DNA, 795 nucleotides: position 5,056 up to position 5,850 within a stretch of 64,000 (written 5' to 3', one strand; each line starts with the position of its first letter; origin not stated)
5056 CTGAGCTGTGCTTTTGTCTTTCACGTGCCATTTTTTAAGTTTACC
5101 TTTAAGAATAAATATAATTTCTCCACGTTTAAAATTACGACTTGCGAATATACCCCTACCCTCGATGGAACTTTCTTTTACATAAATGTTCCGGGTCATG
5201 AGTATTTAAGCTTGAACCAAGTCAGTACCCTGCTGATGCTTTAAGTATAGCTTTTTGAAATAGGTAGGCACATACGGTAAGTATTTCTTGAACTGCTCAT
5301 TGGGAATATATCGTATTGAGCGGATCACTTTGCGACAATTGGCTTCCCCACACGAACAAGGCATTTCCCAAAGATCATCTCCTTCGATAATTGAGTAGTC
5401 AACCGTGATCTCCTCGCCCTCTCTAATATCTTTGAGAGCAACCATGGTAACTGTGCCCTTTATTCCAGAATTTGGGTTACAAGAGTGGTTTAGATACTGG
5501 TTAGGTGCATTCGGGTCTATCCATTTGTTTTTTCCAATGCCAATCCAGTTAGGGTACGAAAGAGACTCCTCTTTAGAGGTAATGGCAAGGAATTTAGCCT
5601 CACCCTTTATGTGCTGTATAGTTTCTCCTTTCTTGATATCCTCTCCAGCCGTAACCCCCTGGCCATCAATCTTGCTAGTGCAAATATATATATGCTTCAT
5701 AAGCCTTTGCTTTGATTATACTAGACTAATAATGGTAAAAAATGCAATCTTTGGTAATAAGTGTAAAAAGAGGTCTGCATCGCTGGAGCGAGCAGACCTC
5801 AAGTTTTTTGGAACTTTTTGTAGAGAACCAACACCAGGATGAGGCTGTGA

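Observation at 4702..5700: Tandem pair of bacterial SET-domain proteins beside an orphan histidine kinase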

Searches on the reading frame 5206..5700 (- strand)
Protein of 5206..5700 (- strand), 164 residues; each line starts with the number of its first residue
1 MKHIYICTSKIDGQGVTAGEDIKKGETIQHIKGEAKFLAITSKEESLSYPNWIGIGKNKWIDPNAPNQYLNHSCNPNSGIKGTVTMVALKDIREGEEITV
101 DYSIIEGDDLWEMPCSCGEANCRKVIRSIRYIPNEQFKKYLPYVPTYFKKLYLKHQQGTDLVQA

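Call 3: search_protein_families(library=pfam, proteins=[window:5206-5700:-], max_evalue=0.01)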
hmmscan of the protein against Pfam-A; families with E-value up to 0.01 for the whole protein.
window:5206-5700:- (164 aa): 1 family
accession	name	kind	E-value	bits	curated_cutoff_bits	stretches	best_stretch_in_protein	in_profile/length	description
PF00856.33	SET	-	4.6e-14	53.1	22.4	1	13-103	1-105/105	SET domain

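Call 5: search_solved_structures(query=window:5206-5700:-, max_evalue=1, show_alignments=3)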
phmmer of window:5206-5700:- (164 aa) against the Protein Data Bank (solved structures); distinct sequences matched with E-value up to 1: 83 (the best 60 are shown).
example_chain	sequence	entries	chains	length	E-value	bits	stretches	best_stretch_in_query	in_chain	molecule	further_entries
4z4p_A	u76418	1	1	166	7.3e-12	48.7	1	3-127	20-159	Histone-lysine N-methyltransferase 2D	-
5f6k_C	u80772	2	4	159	8.3e-11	45.3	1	3-125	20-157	Histone-lysine N-methyltransferase 2C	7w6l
5f59_A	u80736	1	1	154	9.2e-11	45.1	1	3-124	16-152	Histone-lysine N-methyltransferase 2C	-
6kiw_K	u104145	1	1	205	1.9e-10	44.1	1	3-125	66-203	Histone-lysine N-methyltransferase 2C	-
9yl3_K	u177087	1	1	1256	5.3e-09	39.4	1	3-125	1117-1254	[histone H3]-lysine(4) N-methyltransferase,Histone-lysine N-methyltransferase 2D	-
9yle_K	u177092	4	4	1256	5.3e-09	39.4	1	3-125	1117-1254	[histone H3]-lysine(4) N-methyltransferase,Histone-lysine N-methyltransferase 2D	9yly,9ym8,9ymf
7w67_C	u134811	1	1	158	3.3e-08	36.8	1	7-126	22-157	Histone-lysine N-methyltransferase 2A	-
7w6a_C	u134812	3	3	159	3.4e-08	36.8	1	7-126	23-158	Histone-lysine N-methyltransferase 2A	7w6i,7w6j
5f5e_A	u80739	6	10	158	3.6e-08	36.7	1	6-126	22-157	Histone-lysine N-methyltransferase 2A | Histone-lysine N-methyltransferase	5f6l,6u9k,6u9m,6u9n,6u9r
7u5v_A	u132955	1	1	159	4.3e-08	36.4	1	8-126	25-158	Histone-lysine N-methyltransferase 2A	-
7bre_B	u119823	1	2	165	8.6e-08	35.5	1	7-126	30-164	Histone-lysine N-methyltransferase 2B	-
6pwv_C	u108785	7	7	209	8.8e-08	35.4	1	7-126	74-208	Histone-lysine N-methyltransferase 2A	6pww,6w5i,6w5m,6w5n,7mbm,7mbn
9l4t_A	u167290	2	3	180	9e-08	35.4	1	62-136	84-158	BurB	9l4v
2w5y_A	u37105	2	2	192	9.7e-08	35.3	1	7-126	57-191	HISTONE-LYSINE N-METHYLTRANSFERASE HRX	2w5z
6kiu_K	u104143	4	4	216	1.4e-07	34.8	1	8-126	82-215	Histone-lysine N-methyltransferase 2A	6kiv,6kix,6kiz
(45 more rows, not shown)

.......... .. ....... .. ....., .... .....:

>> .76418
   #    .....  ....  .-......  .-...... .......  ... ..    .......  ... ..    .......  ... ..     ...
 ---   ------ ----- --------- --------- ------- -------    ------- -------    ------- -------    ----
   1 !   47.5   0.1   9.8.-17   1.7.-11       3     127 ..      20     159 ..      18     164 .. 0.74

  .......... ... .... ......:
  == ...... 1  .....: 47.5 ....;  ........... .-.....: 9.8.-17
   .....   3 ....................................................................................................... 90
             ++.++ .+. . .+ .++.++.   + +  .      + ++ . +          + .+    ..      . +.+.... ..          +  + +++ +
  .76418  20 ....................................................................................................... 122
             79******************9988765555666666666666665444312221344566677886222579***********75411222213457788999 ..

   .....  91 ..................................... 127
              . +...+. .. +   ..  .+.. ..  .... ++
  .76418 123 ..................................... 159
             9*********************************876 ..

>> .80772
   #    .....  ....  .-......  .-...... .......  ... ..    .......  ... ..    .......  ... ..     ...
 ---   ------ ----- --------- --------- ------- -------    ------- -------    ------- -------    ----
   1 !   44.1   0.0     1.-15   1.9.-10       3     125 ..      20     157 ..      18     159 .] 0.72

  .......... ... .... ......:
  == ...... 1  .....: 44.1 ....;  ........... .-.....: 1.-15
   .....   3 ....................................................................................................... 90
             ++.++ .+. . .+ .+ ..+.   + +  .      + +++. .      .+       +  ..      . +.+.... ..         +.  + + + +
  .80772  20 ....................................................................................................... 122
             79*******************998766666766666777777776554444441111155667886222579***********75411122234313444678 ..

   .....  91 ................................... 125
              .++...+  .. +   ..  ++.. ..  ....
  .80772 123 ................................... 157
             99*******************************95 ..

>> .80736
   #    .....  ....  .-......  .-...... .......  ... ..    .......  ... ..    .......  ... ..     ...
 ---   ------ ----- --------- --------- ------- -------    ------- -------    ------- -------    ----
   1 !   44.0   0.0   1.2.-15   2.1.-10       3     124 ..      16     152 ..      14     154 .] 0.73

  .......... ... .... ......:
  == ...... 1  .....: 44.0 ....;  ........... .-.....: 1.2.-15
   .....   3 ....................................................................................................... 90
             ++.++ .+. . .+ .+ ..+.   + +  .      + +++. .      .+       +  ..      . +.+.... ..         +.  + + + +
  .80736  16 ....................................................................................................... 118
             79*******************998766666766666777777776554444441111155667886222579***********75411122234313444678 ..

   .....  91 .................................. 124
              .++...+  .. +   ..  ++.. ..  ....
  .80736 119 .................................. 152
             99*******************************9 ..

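Call 7: search_protein_families(library=ncbifam, proteins=[window:5206-5700:-], max_evalue=0.1)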
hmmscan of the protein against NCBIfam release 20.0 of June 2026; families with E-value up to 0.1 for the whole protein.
window:5206-5700:- (164 aa): 1 family
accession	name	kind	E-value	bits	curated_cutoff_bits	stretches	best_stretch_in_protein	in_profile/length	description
NF043024.1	T4SS_AnkI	equivalog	0.0061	15.4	550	0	81-103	118-140/439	Dot/Icm T4SS effector AnkI/LegAS4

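Call 8: find_homologous_proteins(query=window:5206-5700:-, max_evalue=0.001)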
Query window:5206-5700:- (164 aa): 303 proteins with E <= 0.001 among 318 candidates; the best 120 are listed.
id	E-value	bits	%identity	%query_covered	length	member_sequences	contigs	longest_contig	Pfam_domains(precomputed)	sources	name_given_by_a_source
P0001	3.1e-109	380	100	100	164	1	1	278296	PF00856.34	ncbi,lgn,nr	ncbi:MAG: nuclear protein [Parcubacteria group bacterium]|nr:nuclear protein [Parcubacteria group ba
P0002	5.6e-87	308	80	96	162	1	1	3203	PF00856.34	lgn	-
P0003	2.5e-86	306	84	94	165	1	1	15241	PF00856.34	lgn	-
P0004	6.5e-84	298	76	100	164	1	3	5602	PF00856.34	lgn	-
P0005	8.0e-84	298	80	96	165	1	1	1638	PF00856.34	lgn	-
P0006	8.7e-84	297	77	99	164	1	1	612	PF00856.34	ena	-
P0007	9.9e-83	294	75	100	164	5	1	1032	PF00856.34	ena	-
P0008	1.1e-82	294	74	100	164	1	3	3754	PF00856.34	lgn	-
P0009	1.8e-81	290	71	100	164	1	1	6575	PF00856.34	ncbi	-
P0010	2.0e-81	290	77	96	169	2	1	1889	PF00856.34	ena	-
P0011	3.6e-81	289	77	96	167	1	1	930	PF00856.34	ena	-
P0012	6.8e-81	288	73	100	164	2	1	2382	PF00856.34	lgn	-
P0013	3.2e-80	286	73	100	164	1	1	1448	PF00856.34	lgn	-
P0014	7.4e-80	285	76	98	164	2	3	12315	PF00856.34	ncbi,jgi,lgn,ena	jgi:SET domain-containing protein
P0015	9.2e-80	284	79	90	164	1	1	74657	PF00856.34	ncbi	-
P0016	9.8e-80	284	72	100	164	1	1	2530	PF00856.34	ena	-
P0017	3.2e-79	283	79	94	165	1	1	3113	PF00856.34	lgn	-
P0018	1.1e-78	281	78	94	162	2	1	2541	PF00856.34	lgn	-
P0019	1.5e-78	280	76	94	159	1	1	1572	PF00856.34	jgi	jgi:SET domain-containing protein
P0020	1.5e-78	280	69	100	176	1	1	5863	PF00856.34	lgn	-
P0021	3.8e-78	279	77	94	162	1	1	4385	PF00856.34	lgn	-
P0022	4.0e-78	279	74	98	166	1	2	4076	PF00856.34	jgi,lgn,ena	-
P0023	7.8e-78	278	74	96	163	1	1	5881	PF00856.34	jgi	jgi:uncharacterized protein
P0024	9.5e-78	278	73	98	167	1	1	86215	PF00856.34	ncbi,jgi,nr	ncbi:MAG: uncharacterized protein QOE22_323 [Candidatus Parcubacteria bacterium]|jgi:hypothetical pr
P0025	1.2e-77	277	69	95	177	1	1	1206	PF00856.34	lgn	-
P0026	7.9e-77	275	71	96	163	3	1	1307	PF00856.34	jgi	jgi:uncharacterized protein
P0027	1.4e-76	274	68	100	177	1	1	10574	PF00856.34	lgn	-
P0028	1.5e-76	274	74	93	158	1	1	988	PF00856.34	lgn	-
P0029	5.6e-76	272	74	93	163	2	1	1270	PF00856.34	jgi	jgi:hypothetical protein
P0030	7.4e-76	272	73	95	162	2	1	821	PF00856.34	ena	-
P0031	1.3e-75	271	70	95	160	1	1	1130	PF00856.34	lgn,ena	-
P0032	1.9e-75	270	66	100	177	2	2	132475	PF00856.34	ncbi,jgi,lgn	ncbi:MAG: SET domain-containing protein [Candidatus Paceibacterota bacterium]|jgi:hypothetical prote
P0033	2.6e-75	270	68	100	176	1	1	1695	PF00856.34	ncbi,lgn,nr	ncbi:MAG: SET domain-containing protein [Nanoarchaeota archaeon]|nr:SET domain-containing protein [N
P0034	1.3e-74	268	67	96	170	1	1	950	PF00856.34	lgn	-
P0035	1.7e-74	267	70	95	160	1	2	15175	PF00856.34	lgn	-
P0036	2.0e-74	267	70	97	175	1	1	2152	PF00856.34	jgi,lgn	jgi:SET domain-containing protein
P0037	4.7e-74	266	69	99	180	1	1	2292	PF00856.34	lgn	-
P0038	5.2e-74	266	69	96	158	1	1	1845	PF00856.34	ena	-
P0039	6.0e-74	265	67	95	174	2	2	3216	PF00856.34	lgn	-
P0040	1.6e-73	264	69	96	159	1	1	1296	PF00856.34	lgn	-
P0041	3.0e-73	263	63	100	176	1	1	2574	PF00856.34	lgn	-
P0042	3.1e-73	263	70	96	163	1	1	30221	PF00856.34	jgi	jgi:uncharacterized protein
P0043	4.9e-73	262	71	93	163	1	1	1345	PF00856.34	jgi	jgi:uncharacterized protein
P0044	6.9e-73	262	72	93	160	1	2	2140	PF00856.34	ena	-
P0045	7.0e-73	262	68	99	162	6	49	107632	PF00856.34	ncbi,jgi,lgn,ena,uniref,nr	ncbi:MAG: Nuclear protein SET [Parcubacteria group bacterium GW2011_GWF2_39_8b]|uniref:SET domain-co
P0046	8.7e-73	262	71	94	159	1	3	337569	PF00856.34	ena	-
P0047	1.3e-72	261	67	98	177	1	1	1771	PF00856.34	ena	-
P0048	2.2e-72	260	66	94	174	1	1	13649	PF00856.34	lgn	-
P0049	2.4e-72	260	76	87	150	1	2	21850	PF00856.34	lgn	-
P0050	2.5e-72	260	66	94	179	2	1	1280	PF00856.34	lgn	-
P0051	2.5e-72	260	72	93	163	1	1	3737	PF00856.34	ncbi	-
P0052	3.3e-72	260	65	95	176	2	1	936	PF00856.34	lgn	-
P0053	3.5e-71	256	68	94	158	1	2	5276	PF00856.34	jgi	jgi:SET domain-containing protein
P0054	5.5e-71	256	66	96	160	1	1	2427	PF00856.34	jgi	jgi:uncharacterized protein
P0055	6.7e-71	256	68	96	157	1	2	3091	PF00856.34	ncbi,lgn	-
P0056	1.7e-70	254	64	97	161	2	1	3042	PF00856.34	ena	-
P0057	2.5e-70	254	67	93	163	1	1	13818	PF00856.34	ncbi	-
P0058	3.7e-70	253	66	96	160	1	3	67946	PF00856.34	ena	-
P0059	7.3e-70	252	64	94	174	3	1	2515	PF00856.34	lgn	-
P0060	7.8e-70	252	62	100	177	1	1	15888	PF00856.34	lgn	-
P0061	1.3e-69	251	66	93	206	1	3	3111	PF00856.34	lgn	-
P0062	3.4e-69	250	64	94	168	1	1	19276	PF00856.34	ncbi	-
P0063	3.6e-69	250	66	93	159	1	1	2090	PF00856.34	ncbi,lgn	-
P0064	1.0e-68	248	66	95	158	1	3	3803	PF00856.34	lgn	-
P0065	1.9e-68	248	64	96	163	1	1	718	PF00856.34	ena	-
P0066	2.5e-68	247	66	96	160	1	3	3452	PF00856.34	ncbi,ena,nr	ncbi:MAG TPA: SET domain-containing protein [Candidatus Paceibacterota bacterium]|nr:SET domain-cont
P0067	2.9e-68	247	67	94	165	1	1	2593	PF00856.34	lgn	-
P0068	5.0e-68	246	64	95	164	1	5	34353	PF00856.34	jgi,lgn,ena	-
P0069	7.5e-68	246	62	100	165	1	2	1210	PF00856.34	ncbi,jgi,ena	-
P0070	1.5e-67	245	63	98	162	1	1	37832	PF00856.34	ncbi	-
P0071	2.9e-67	244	63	98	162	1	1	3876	PF00856.34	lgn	-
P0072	6.7e-67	243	61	100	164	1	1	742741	PF00856.34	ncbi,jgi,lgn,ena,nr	ncbi:MAG TPA: SET domain-containing protein-lysine N-methyltransferase [Candidatus Paceibacterota ba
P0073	7.1e-67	242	64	96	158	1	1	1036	PF00856.34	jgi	jgi:uncharacterized protein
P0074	7.1e-67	242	64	93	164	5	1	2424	PF00856.34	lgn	-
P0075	7.2e-67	242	65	96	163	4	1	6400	PF00856.34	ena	-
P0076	1.2e-66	242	62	94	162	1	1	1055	PF00856.34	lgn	-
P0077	1.2e-66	242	66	93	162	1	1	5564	PF00856.34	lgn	-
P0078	1.2e-66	242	66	91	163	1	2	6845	PF00856.34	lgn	-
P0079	1.4e-66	241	67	93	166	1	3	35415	PF00856.34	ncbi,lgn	-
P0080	2.3e-66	241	65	96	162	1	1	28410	PF00856.34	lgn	-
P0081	2.3e-66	241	61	95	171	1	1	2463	PF00856.34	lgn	-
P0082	2.4e-66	241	60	100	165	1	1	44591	PF00856.34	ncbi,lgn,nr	ncbi:MAG: nuclear protein [Parcubacteria group bacterium]|nr:nuclear protein [Parcubacteria group ba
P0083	4.0e-66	240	61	98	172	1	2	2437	PF00856.34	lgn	-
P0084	4.5e-66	240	63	90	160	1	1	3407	PF00856.34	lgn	-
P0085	1.1e-65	239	67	87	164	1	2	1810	PF00856.34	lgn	-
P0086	1.4e-65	238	59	100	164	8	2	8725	PF00856.34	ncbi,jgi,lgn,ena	ncbi:MAG: SET domain-containing protein-lysine N-methyltransferase [Candidatus Paceibacterota bacter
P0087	2.0e-65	238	61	96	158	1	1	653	PF00856.34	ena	-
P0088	2.9e-65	237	59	99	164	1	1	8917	PF00856.34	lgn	-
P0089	3.0e-65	237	59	100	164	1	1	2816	PF00856.34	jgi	jgi:uncharacterized protein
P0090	3.5e-65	237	63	91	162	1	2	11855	PF00856.34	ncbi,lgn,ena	ncbi:MAG: SET domain-containing protein-lysine N-methyltransferase [Patescibacteria group bacterium]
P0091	4.8e-65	236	61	99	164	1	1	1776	PF00856.34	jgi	jgi:SET domain-containing protein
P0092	6.1e-65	236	61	100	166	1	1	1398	PF00856.34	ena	-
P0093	7.8e-65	236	64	93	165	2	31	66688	PF00856.34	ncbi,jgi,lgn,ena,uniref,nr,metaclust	ncbi:MAG: hypothetical protein A3E02_00505 [Candidatus Zambryskibacteria bacterium RIFCSPHIGHO2_12_F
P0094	9.1e-65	236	61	96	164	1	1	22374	PF00856.34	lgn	-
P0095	9.8e-65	235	62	93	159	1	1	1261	PF00856.34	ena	-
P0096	1.4e-64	235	63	96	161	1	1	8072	PF00856.34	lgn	-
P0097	1.7e-64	235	61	96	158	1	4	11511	PF00856.34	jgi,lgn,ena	-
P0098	2.3e-64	234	58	100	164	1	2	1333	PF00856.34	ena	-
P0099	2.6e-64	234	65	96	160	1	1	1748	PF00856.34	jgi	jgi:uncharacterized protein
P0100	2.7e-64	234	60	96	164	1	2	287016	PF00856.34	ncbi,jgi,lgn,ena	jgi:SET domain-containing protein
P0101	3.3e-64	234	58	100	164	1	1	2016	PF00856.34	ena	-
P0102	3.3e-64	234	65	96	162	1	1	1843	PF00856.34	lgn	-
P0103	5.9e-64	233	62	93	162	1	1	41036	PF00856.34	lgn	-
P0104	7.9e-64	233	61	95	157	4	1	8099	PF00856.34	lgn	-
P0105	1.0e-63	232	58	100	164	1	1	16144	PF00856.34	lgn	-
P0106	1.5e-63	232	59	98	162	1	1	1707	PF00856.34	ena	-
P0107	1.8e-63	231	61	95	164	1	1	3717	PF00856.34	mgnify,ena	mgnify:CR=1 FL=1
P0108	5.0e-63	230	62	94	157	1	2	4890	PF00856.34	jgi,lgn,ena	jgi:SET domain-containing protein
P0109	7.8e-63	229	59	96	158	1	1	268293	PF00856.34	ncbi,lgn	-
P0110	1.0e-62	229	60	96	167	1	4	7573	PF00856.34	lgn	-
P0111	1.8e-62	228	59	100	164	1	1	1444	PF00856.34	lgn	-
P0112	1.8e-62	228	57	99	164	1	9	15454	PF00856.34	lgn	-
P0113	3.7e-62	227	59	100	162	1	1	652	PF00856.34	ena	-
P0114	4.8e-62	227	60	94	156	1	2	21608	PF00856.34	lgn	-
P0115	5.7e-62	226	58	95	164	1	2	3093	PF00856.34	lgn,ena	-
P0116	5.8e-62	226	61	100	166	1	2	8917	PF00856.34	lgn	-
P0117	8.2e-62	226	61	96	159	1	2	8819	PF00856.34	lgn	-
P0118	1.0e-61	226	61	94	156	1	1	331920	PF00856.34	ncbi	-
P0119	1.2e-61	225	60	98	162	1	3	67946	PF00856.34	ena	-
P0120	1.9e-61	225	60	95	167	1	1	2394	PF00856.34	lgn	-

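Call 13: find_related_loci(query=A1, collection=genome_contigs, flank=8000)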
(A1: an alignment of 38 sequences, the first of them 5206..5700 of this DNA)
Query A1 (164 aa) in genome_contigs; peptide patterns used: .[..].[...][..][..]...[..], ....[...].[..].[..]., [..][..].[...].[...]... (x = any residue, [..] = any of these).
600 stretches matched a pattern (row limit reached: there are more); 501 encode a relative of the query (tblastn E <= 1e-3); the best 80 are kept; 80 distinct loci.
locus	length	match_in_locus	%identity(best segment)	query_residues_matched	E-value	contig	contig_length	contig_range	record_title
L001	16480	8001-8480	73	1-160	3e-85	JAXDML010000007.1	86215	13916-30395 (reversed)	MAG: Candidatus Parcubacteria bacterium isolate BP_640 scaffold_4480724, whole genome shotgun sequence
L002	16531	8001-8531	66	1-164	1e-79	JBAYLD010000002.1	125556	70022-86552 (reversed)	MAG: Candidatus Paceibacterota bacterium isolate SO_2016_GW1_95 scaffold00320_OW334_2016, whole genome shotgun sequence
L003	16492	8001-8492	61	1-164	4e-70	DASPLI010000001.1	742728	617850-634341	MAG TPA_asm: Candidatus Paceibacterota bacterium isolate SMAG_U12059 k141_213345, whole genome shotgun sequence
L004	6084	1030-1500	59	1-157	2e-67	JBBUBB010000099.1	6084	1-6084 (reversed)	MAG: Patescibacteria group bacterium isolate H41-bin031_1 H41_bin031_1_000000000099, whole genome shotgun sequence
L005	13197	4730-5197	60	1-156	3e-65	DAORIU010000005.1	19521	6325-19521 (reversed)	MAG TPA_asm: Candidatus Paceibacterota bacterium isolate AMR_MDS_5569 NODE_448_length_19521_cov_7.508733, whole genome s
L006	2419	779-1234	59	1-152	9e-66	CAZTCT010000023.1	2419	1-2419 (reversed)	MAG TPA_asm: uncultured Candidatus Saccharibacteria bacterium isolate SRP329715_co1_218 genome assembly, contig: NODE_75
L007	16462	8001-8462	61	1-154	5e-65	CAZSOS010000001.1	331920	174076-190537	MAG TPA_asm: uncultured Candidatus Saccharibacteria bacterium isolate binchicken_co179_367 genome assembly, contig: NODE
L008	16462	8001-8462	56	1-154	9e-61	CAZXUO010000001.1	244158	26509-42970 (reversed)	MAG TPA_asm: uncultured Candidatus Saccharibacteria bacterium isolate SRP286056_co1_476 genome assembly, contig: NODE_16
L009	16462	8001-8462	54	4-157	4e-58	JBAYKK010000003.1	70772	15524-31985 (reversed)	MAG: Candidatus Paceibacterota bacterium isolate SO_2016_GW1_78 scaffold00837_OW334_2016, whole genome shotgun sequence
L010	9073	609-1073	55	1-157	2e-57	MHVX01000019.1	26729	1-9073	MAG: Candidatus Zambryskibacteria bacterium RIFCSPHIGHO2_12_FULL_43_12b rifcsphigho2_12_scaffold_3097, whole genome shot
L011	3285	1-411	59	21-157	5e-57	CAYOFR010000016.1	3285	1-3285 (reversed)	MAG TPA_asm: uncultured Candidatus Saccharibacteria bacterium isolate SRP135725_co2_60 genome assembly, contig: k141_560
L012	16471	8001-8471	52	1-157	9e-57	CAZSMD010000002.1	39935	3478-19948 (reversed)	MAG TPA_asm: uncultured Candidatus Saccharibacteria bacterium isolate SRP329715_co1_115 genome assembly, contig: NODE_13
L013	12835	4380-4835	53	1-152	1e-54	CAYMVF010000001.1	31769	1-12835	MAG TPA_asm: uncultured Candidatus Saccharibacteria bacterium isolate SRP257259_co1_410 genome assembly, contig: NODE_15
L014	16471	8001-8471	54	2-156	1e-53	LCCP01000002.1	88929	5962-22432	MAG: Parcubacteria group bacterium GW2011_GWC2_42_12 UU95_C0002, whole genome shotgun sequence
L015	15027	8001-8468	48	1-155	2e-51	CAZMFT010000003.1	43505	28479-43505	MAG TPA_asm: uncultured Candidatus Saccharibacteria bacterium isolate SRP278252_co2_7 genome assembly, contig: NODE_1524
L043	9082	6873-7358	37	3-164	2e-39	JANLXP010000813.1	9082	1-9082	MAG: Alphaproteobacteria bacterium isolate OTE_20_concoct_274 OTE_20_k141_2892028, whole genome shotgun sequence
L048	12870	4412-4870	33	4-156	6e-33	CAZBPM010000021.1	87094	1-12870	MAG TPA_asm: uncultured Hyphomicrobium sp. isolate SRP062349_co3_110 genome assembly, contig: NODE_52_length_87094_cov_1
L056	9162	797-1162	43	4-130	2e-29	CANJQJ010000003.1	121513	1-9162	MAG: Sphingomonadaceae bacterium isolate RH-23may17-415 genome assembly, contig: RH-23may17-C964, whole genome shotgun s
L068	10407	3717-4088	39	2-130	8e-28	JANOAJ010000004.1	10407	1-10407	MAG: Sphingomonadales bacterium isolate VAR_18_metabat_321 VAR_18_k141_2949561, whole genome shotgun sequence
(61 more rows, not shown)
